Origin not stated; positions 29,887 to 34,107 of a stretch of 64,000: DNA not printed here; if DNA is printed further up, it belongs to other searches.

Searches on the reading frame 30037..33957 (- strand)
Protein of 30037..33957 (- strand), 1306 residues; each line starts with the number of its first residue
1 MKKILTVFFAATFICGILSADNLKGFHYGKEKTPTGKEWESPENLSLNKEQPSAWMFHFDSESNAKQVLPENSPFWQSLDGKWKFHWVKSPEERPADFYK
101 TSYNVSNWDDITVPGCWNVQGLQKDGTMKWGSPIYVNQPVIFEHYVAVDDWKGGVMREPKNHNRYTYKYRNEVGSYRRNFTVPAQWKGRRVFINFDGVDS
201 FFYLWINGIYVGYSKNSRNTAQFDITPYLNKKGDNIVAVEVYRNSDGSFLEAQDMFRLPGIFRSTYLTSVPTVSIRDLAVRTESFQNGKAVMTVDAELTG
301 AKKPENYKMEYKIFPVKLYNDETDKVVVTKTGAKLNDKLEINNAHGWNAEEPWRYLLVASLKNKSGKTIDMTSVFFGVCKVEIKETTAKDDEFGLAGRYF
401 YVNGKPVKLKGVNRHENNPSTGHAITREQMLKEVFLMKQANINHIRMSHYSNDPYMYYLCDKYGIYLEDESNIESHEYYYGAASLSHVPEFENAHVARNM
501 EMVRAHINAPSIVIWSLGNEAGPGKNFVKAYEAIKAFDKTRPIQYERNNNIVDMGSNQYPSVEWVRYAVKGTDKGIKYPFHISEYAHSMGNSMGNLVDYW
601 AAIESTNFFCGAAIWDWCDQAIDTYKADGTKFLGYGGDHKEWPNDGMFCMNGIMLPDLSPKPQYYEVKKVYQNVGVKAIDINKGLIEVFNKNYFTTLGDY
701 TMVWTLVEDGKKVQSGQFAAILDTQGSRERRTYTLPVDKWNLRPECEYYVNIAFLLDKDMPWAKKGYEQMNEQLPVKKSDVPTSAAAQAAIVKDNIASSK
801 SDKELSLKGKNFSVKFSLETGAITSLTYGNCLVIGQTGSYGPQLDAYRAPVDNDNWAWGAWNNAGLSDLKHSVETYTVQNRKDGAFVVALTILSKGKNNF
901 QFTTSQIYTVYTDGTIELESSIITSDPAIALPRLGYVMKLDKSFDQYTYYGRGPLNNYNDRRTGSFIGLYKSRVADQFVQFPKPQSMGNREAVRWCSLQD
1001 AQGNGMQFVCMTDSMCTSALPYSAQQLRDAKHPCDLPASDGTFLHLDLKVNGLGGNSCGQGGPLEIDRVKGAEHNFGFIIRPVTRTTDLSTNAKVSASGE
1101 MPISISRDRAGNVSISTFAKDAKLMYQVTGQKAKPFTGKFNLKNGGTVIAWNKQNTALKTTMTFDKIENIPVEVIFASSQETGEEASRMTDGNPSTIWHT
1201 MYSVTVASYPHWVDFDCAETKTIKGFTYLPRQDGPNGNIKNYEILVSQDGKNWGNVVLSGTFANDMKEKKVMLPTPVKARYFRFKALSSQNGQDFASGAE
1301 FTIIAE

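Call 95: search_protein_families(library=pfam, proteins=[window:30037-33957:-], max_evalue=0.00001)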
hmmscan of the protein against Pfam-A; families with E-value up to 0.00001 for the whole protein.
window:30037-33957:- (1306 aa): 8 families
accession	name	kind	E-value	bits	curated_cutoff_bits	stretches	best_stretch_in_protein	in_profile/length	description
PF02836.23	Glyco_hydro_2_C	-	3.1e-75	253.6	21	1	397-674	5-300/302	Glycosyl hydrolases family 2, TIM barrel domain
PF02929.23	Bgal_small_N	-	2.1e-62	211.5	25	1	808-1080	1-248/248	Beta galactosidase small chain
PF02837.24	Glyco_hydro_2_N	-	2.9e-31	109.1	28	1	77-271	2-169/169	Glycosyl hydrolases family 2, sugar binding domain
PF00754.31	F5_F8_type_C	-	6.3e-27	94.7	28.2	1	1177-1301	4-127/127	F5/8 type C domain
PF16353.11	LacZ_4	-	6.4e-22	78.1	27.3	1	686-776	1-86/87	Beta-galactosidase, domain 4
PF22633.2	F5_F8_type_C_2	-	1.7e-13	51.5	27.8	1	1189-1284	2-91/91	NedA-like, galactose-binding domain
PF22666.2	Glyco_hydro_2_N2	-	1.6e-08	35.3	27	1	169-243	45-119/167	Glycosyl hydrolase 2 galactose-binding domain-like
PF00703.27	Glyco_hydro_2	-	2e-08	35.4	23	1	273-377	1-107/109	Glycosyl hydrolases family 2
